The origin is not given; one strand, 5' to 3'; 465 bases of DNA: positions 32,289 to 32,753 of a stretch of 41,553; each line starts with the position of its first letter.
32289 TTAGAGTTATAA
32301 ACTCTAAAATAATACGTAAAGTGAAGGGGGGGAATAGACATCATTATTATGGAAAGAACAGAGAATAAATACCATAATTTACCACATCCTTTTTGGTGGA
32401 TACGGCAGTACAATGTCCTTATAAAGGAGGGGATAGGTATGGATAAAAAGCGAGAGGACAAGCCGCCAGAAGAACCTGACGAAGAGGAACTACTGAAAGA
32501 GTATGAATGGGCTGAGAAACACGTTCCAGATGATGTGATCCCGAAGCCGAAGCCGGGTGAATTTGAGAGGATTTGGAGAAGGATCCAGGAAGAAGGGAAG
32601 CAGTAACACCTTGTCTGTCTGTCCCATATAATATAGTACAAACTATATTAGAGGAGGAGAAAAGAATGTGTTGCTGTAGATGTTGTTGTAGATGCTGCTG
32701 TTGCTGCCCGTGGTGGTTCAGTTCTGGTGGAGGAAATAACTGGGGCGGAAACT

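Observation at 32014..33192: Cargo cassette between lysin and integrase: autoregulated XRE regulator with twin perfect palindromes controlling an acidic protein and a 71-aa poly-Cys/GNW-repeat peptide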

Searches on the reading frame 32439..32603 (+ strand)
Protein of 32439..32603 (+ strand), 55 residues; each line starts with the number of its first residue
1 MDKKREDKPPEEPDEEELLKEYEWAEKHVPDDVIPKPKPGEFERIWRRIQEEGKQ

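Call 7: search_protein_families(library=pfam, proteins=[window:32439-32603:+], max_evalue=1)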
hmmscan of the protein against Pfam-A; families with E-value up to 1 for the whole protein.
window:32439-32603:+ (55 aa): 0 families

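Call 8: search_protein_families(library=phrogs, proteins=[window:32439-32603:+], max_evalue=1)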
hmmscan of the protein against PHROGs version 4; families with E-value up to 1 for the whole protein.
window:32439-32603:+ (55 aa): 1 family
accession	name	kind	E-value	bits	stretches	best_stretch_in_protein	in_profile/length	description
phrog_5151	-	lysis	0.24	12.7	1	18-34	81-97/111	Rz-like spanin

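Call 26: search_protein_families(library=ncbifam, proteins=[window:32439-32603:+], max_evalue=1)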
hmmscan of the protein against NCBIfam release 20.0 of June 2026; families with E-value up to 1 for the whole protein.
window:32439-32603:+ (55 aa): 0 families

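Call 44: find_homologous_proteins(query=window:32439-32603:+, max_evalue=0.01)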
Query window:32439-32603:+ (55 aa): 18 proteins with E <= 0.01 among 18 candidates.
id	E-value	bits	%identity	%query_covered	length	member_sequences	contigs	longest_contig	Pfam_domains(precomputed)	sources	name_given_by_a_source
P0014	3.4e-27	111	100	100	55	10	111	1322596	-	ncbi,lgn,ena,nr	ncbi:hypothetical protein [Enterocloster citroniae]|nr:hypothetical protein [Enterocloster citroniae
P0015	1.2e-26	109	100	100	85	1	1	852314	-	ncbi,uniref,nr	ncbi:hypothetical protein [Enterocloster citroniae]|uniref:hypothetical protein n=2 Tax=Enterocloste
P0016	7.8e-23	97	92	95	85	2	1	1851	-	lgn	-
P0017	2.6e-19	86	94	56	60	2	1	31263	-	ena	-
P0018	8.8e-18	81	86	64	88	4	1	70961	-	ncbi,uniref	ncbi:hypothetical protein AAAU98_23795 [Enterocloster citroniae]|uniref:hypothetical protein n=1 Tax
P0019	2.2e-17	80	87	84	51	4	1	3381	-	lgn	-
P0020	9.0e-17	78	90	56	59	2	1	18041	-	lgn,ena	-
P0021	1.1e-16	78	90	56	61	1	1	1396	-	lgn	-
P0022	2.1e-16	77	92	71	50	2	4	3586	-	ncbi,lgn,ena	-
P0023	3.2e-16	76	90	75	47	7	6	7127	-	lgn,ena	-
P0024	4.8e-16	76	71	95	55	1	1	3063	-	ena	-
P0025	3.2e-15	73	87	71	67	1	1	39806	-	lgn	-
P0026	6.7e-15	72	81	56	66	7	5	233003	-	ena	-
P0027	1.1e-14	71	92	47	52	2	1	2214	-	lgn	-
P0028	1.2e-13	68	83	75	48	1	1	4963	-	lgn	-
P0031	1.1e-7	50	70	75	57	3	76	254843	-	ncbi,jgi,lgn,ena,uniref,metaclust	ncbi:hypothetical protein [Enterocloster citroniae]|uniref:hypothetical protein n=1 Tax=Enterocloste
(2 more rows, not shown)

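Call 47: find_encoding_contigs(protein=P0031, flank=5000, max_places=5)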
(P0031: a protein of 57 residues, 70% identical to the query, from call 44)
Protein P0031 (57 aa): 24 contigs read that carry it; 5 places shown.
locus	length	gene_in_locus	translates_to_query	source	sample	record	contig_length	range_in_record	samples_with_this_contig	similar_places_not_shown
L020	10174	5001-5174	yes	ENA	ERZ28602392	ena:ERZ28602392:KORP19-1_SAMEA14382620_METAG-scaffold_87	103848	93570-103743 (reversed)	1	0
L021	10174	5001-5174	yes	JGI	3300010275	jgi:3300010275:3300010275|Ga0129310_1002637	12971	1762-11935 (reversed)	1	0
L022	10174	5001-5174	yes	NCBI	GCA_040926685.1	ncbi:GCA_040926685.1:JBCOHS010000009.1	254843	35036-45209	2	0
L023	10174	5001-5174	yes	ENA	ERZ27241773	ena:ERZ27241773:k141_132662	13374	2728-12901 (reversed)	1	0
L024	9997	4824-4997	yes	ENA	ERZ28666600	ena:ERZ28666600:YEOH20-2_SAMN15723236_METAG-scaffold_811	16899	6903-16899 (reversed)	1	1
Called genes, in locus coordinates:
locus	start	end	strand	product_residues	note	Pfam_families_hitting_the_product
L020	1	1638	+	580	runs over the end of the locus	?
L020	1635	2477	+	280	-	PF19127:Choline_bind_3 (weak)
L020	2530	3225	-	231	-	PF12686:DUF3800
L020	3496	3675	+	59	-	-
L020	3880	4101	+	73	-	-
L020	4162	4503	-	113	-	PF08769:Spo0A_C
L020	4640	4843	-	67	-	-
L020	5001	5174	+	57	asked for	-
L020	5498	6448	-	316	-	PF01068:DNA_ligase_A_M, PF04679:DNA_ligase_A_C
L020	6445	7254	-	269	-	PF02735:Ku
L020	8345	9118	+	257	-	PF04402:SIMPL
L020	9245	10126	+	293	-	PF00892:EamA, PF03151:TPT (faint), PF00892:EamA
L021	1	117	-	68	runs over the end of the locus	-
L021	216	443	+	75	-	-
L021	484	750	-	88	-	PF20648:DUF6809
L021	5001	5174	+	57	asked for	-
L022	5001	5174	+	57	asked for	-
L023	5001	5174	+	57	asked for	-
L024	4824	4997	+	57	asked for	-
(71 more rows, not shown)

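Call 50: search_protein_families(library=padloc, proteins=[window:32439-32603:+], max_evalue=0.1)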
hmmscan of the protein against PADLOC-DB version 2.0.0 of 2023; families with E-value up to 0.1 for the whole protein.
window:32439-32603:+ (55 aa): 0 families

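Call 75: search_solved_structures(query=A5, max_evalue=1)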
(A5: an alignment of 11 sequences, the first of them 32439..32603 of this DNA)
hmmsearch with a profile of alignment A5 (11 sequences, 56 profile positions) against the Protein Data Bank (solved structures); distinct sequences matched with E-value up to 1: 3.
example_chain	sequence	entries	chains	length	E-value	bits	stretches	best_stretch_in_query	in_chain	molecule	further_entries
6bsz_A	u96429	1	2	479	0.55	13.4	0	34-51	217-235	Metabotropic glutamate receptor 8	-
6bt5_A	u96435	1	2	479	0.55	13.4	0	34-51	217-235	Metabotropic glutamate receptor 8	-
6e5v_A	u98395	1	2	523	0.63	13.2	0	34-51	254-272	Metabotropic glutamate receptor 8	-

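Call 81: predict_structure(alignment_id=A5)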
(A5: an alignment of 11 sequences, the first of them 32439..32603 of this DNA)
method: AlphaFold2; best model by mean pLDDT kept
length: 55 residues; sequences in the alignment: 11
mean_pLDDT: 75.7   pTM: 0.33
mean pLDDT of the five models: 75.7, 74.8, 74.3, 73.2, 71.3
residues with pLDDT >= 90: 1; 70-90: 39; 50-70: 13; < 50: 2
segments of 3 or more residues with pLDDT < 50: none
pLDDT, mean of each block of 10 residues (from residue 1): 55 79 83 75 87 75
secondary structure, 60 per line:
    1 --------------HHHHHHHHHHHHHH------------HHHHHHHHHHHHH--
elements in order: H15-28 H41-53

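Call 85: fold_search(model_id=the predicted structure, library=pdb)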
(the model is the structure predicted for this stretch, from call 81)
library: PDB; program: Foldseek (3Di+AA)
matches with E <= 10: 0; with E <= 0.001: 0
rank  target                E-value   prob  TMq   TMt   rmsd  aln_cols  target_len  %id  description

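Call 86: fold_search(model_id=the predicted structure, library=viral)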
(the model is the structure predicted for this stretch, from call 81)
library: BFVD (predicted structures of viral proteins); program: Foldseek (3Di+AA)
matches with E <= 10: 2; with E <= 0.001: 0
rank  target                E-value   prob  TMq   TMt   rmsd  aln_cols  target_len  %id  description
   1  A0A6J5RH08            6.4e+00  0.03  0.34  0.30   6.1        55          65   22  Uncharacterized protein [uncultured Caudovirales phage]
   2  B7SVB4                9.7e+00  0.02  0.29  0.26  12.4        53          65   13  (no name in the UniProt tables at hand)
